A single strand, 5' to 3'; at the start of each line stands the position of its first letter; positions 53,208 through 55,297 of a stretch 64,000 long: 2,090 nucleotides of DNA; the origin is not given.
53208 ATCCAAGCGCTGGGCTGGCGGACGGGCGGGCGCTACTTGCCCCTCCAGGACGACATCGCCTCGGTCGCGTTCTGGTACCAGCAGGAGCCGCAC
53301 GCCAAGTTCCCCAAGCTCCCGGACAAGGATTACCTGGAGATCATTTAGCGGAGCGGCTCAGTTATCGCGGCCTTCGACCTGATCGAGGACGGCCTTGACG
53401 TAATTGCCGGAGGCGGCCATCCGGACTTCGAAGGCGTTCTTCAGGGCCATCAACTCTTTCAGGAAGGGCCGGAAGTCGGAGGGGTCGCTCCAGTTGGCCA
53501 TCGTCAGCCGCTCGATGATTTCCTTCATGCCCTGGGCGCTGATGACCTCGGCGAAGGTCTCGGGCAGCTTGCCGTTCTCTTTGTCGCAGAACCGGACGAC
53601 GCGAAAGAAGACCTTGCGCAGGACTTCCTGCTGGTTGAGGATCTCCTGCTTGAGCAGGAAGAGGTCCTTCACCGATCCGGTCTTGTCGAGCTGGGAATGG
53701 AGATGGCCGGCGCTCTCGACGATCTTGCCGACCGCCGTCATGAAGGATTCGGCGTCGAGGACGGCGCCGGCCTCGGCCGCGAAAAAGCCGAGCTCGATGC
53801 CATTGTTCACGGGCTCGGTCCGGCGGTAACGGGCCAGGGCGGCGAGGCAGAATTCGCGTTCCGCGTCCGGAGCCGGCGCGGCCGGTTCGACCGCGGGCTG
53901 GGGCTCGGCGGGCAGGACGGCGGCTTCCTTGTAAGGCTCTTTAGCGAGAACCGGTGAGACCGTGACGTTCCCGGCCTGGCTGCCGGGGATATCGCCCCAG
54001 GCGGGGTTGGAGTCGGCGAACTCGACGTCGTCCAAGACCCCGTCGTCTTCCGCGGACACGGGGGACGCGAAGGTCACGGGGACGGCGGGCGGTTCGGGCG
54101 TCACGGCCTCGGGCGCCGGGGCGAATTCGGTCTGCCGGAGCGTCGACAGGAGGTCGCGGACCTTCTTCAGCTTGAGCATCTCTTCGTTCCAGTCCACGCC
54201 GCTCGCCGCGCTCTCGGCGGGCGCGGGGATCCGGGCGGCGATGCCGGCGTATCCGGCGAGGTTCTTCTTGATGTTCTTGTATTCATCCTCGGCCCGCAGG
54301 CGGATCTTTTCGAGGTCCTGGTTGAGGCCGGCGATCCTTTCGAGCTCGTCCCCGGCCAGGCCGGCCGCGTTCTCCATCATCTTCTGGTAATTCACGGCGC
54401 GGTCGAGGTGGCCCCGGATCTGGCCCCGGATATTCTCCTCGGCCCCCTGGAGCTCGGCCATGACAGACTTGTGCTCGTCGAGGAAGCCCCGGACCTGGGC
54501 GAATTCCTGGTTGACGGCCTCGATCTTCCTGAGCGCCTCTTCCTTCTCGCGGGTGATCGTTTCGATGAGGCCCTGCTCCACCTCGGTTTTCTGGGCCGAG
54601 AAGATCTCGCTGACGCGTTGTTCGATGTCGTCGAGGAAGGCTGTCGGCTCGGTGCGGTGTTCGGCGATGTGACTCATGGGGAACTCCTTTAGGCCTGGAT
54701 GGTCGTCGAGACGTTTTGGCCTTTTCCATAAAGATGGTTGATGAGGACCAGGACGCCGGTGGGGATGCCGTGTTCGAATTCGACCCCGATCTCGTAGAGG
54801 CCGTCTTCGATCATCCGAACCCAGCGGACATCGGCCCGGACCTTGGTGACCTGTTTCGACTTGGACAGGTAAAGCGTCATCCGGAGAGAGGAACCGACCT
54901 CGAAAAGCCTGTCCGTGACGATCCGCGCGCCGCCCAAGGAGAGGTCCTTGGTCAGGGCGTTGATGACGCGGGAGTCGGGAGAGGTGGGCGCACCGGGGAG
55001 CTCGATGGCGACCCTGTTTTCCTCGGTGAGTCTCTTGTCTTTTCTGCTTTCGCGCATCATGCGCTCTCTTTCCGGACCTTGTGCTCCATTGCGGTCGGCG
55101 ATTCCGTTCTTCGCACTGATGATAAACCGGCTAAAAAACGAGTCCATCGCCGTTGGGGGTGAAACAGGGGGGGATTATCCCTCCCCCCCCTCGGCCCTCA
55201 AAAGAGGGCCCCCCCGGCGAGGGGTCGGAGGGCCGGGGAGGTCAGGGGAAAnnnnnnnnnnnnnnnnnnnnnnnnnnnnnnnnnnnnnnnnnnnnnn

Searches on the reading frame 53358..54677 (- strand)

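Call 13: search_protein_families(library=pfam, proteins=[window:53358-54677:-], max_evalue=0.0001)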
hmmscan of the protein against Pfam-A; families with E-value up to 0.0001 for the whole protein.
window:53358-54677:- (439 aa): 0 families

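Call 85: search_protein_families(library=pfam, proteins=[window:53358-54677:-], max_evalue=0.1)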
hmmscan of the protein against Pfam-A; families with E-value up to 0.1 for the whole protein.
window:53358-54677:- (439 aa): 2 families
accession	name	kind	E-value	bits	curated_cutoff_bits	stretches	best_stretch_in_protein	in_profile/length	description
PF14362.11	DUF4407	-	0.0032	17.3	31.3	1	14-152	105-248/297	Domain of unknown function (DUF4407)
PF06581.17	p31comet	-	0.046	13.4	24.1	0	156-211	3-59/265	Mad1 and Cdc20-bound-Mad2 binding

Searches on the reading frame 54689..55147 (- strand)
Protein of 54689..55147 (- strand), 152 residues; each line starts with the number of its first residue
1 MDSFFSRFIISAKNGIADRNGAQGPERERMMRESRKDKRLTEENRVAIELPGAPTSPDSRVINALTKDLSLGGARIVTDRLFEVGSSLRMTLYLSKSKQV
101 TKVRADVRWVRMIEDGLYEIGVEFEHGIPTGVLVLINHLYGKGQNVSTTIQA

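Call 77: search_protein_families(library=pfam, proteins=[window:54689-55147:-], max_evalue=0.001)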
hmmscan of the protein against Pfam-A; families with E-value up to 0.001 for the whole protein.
window:54689-55147:- (152 aa): 1 family
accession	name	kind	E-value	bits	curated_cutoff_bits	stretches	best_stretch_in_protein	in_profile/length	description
PF07238.19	PilZ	-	1.3e-14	54.8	22.5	1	39-131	7-91/102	PilZ domain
